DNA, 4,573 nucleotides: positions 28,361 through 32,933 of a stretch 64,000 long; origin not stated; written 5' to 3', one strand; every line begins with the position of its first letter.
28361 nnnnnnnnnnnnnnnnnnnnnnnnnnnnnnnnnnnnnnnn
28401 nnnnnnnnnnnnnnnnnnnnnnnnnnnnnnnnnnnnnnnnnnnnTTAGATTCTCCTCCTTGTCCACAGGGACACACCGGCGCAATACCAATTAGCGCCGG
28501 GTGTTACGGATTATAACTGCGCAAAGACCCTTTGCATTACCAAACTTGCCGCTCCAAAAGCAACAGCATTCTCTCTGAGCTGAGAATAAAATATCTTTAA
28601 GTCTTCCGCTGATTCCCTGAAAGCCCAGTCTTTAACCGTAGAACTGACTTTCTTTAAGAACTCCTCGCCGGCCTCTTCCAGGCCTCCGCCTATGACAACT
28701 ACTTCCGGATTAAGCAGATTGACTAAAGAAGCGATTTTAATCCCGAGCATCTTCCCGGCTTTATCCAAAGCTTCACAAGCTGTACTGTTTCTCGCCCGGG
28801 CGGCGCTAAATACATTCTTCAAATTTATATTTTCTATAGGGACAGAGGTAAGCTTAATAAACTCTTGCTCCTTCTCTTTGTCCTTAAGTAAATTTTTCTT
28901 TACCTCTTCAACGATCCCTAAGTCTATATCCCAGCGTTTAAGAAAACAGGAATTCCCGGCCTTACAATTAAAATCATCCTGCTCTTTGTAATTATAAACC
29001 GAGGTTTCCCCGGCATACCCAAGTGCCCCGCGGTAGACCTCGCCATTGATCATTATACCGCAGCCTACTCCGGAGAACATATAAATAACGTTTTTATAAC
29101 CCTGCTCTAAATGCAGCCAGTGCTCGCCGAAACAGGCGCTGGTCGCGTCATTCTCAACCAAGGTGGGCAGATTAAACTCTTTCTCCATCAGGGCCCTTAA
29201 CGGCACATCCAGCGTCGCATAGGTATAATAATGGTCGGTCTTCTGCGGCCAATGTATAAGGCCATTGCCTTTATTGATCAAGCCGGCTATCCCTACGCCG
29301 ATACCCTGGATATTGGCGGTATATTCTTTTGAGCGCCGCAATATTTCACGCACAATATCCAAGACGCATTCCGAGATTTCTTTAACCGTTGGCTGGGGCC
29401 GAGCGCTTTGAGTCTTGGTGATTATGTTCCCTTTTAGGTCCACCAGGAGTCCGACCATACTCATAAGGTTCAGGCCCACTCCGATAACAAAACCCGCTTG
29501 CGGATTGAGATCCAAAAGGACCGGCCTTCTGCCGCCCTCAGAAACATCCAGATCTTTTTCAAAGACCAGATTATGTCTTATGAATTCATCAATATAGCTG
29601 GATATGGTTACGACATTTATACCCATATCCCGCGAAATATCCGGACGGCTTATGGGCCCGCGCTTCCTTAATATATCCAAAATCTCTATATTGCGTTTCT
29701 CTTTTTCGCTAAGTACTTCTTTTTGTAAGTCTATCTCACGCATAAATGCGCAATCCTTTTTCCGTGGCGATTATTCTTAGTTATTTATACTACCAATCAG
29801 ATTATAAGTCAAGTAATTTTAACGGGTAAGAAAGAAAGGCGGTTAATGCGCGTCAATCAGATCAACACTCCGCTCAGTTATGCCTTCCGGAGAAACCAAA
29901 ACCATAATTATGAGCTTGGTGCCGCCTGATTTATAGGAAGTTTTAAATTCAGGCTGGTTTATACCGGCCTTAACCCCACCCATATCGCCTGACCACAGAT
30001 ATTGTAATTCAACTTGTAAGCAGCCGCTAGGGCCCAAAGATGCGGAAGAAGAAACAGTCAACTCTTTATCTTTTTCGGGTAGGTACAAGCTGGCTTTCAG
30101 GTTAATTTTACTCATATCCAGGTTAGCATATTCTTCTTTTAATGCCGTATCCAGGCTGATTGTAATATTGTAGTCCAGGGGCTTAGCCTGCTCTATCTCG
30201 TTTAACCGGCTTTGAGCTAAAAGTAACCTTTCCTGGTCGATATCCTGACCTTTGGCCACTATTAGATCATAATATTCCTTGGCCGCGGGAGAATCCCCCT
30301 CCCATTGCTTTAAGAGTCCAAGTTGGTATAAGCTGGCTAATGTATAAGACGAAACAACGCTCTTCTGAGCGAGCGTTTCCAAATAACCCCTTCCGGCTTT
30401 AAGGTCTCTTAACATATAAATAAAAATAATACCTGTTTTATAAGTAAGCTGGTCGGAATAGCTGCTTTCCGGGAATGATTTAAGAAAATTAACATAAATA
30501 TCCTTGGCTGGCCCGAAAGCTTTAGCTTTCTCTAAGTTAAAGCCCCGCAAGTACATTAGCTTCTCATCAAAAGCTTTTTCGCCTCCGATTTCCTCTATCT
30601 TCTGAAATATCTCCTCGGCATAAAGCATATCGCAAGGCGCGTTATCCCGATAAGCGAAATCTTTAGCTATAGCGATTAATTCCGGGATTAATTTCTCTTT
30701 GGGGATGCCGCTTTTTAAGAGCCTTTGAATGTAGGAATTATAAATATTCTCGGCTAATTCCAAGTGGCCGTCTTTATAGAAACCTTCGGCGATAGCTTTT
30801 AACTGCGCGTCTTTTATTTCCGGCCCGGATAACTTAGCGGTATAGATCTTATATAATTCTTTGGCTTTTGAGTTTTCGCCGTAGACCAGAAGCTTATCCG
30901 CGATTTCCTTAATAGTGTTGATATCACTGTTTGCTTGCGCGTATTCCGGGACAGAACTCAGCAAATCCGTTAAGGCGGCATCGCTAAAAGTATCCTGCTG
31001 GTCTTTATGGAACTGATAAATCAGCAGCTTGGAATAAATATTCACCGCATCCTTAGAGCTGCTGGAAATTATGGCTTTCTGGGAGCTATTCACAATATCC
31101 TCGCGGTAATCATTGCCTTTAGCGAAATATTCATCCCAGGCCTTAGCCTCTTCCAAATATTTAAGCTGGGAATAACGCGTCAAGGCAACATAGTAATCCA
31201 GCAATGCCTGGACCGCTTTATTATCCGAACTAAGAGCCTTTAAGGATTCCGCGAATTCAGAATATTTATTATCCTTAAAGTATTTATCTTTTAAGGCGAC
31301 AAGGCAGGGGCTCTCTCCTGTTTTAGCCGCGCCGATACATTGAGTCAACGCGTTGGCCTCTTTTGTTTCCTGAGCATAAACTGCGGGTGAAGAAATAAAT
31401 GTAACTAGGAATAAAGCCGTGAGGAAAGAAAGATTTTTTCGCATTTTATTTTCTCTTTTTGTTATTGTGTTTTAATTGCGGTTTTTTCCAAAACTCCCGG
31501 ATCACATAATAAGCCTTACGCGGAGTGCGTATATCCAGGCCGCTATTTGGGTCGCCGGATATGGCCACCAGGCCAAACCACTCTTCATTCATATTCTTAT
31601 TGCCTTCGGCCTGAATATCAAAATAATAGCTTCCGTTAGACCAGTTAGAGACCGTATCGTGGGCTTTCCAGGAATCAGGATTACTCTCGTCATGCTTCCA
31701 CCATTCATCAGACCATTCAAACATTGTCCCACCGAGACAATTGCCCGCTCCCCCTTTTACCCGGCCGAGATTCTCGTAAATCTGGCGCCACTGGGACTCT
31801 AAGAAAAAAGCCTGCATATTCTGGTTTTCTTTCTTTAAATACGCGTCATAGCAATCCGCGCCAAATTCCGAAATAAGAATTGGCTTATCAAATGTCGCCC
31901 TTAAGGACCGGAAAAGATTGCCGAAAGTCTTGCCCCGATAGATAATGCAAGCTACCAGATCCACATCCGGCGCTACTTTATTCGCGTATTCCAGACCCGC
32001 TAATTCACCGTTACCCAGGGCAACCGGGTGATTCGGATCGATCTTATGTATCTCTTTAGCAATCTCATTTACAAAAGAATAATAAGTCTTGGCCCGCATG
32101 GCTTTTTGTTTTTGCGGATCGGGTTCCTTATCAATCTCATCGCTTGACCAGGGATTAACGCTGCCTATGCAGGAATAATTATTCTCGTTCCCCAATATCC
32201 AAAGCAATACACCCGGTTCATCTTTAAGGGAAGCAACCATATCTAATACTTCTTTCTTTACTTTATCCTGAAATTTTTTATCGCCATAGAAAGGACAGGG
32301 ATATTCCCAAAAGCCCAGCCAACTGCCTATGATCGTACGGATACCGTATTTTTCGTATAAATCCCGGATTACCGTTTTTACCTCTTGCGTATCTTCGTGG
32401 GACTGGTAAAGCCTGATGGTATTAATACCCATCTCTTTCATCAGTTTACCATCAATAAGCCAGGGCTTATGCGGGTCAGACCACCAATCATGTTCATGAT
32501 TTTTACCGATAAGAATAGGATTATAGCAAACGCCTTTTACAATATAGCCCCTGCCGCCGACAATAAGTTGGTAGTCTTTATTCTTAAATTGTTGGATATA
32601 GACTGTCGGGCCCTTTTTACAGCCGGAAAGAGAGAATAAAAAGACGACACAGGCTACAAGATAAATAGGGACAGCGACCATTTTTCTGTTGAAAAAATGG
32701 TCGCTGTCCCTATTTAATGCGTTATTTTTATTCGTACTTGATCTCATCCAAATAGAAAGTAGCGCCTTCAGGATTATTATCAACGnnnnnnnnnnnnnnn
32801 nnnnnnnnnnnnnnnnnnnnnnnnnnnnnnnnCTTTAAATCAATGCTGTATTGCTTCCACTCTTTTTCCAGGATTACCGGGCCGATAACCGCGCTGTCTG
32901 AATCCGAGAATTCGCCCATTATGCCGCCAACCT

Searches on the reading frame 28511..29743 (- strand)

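Call 9: search_protein_families(library=pfam, proteins=[window:28511-29743:-])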
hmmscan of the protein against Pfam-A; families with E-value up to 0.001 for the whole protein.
window:28511-29743:- (410 aa): 1 family
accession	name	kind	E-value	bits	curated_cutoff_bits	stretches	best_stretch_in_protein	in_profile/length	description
PF00480.26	ROK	-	7.6e-42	144.3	22.9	1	96-404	11-293/294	ROK family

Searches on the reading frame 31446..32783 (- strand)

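Call 9: search_protein_families(library=pfam, proteins=[window:31446-32783:-])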
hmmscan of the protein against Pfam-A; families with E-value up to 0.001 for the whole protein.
window:31446-32783:- (445 aa): 1 family
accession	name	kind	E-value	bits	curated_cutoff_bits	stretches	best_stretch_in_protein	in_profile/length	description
PF02836.23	Glyco_hydro_2_C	-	0.00091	18.9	21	0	111-313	41-216/302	Glycosyl hydrolases family 2, TIM barrel domain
